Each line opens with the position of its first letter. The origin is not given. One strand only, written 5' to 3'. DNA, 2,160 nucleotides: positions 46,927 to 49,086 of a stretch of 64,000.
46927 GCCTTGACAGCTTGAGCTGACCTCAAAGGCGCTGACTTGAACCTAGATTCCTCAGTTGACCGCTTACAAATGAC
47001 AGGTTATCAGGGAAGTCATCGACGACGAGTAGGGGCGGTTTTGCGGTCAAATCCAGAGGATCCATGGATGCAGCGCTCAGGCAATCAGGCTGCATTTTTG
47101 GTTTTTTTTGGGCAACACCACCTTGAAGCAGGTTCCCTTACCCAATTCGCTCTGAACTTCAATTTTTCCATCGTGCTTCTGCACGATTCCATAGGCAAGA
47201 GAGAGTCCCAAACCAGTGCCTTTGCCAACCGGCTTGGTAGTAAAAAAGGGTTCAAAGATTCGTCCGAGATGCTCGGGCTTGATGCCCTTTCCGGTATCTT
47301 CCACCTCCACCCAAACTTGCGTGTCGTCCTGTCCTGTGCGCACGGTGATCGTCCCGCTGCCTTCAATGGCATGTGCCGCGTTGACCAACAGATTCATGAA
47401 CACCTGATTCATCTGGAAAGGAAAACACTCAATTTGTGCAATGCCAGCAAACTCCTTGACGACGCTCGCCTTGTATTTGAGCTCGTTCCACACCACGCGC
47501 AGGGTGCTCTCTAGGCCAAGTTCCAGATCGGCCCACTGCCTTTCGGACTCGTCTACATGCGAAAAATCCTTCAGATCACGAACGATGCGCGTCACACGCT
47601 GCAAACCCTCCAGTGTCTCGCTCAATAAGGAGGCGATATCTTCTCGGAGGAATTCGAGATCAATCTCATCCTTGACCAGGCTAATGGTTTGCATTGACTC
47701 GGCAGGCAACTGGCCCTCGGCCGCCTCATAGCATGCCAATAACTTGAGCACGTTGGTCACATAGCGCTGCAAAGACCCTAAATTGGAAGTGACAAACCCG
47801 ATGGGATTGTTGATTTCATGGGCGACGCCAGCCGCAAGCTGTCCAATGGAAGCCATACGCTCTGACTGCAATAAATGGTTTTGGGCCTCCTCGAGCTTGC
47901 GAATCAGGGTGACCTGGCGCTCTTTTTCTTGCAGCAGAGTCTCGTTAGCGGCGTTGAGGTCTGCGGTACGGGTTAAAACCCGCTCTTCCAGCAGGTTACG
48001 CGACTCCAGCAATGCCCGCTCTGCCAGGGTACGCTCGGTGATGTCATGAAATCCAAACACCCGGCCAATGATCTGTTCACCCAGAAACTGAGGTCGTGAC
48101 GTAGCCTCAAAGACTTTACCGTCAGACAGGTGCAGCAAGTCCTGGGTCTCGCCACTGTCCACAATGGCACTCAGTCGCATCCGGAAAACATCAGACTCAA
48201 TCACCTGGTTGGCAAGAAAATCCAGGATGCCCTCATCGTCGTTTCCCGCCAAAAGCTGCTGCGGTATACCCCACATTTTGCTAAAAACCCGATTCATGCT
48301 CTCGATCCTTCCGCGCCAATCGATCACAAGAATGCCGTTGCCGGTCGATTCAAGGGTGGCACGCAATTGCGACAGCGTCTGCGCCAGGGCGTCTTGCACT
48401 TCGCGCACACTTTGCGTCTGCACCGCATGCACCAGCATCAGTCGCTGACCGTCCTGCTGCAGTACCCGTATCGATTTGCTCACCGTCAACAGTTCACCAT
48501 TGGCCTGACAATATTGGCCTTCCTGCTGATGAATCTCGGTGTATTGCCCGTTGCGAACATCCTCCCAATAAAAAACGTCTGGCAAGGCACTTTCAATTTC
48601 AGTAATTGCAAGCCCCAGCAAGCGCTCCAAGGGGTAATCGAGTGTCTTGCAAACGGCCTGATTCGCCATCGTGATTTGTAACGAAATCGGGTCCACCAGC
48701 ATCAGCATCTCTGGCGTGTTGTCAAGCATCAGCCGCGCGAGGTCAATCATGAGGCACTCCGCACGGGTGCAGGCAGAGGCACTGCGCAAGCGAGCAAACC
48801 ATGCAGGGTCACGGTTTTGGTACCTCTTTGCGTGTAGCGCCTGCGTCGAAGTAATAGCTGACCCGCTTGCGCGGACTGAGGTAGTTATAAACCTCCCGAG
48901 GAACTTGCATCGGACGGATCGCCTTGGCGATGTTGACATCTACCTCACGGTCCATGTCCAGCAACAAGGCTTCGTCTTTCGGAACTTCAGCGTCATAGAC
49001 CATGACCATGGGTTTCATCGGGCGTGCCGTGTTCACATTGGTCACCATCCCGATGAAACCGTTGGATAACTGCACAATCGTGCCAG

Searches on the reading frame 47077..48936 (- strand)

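Call 69: search_protein_families(library=pfam, proteins=[window:47077-48936:-], max_evalue=1e-8)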
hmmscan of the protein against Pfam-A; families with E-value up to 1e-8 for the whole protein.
window:47077-48936:- (619 aa): 2 families
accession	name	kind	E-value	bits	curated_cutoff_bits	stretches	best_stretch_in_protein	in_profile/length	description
PF02518.31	HATPase_c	-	3.5e-26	92.2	26.4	1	509-611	6-110/111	Histidine kinase-, DNA gyrase B-, and HSP90-like ATPase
PF13188.13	PAS_8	-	2.5e-13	49.8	21.8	0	190-234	2-47/65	PAS domain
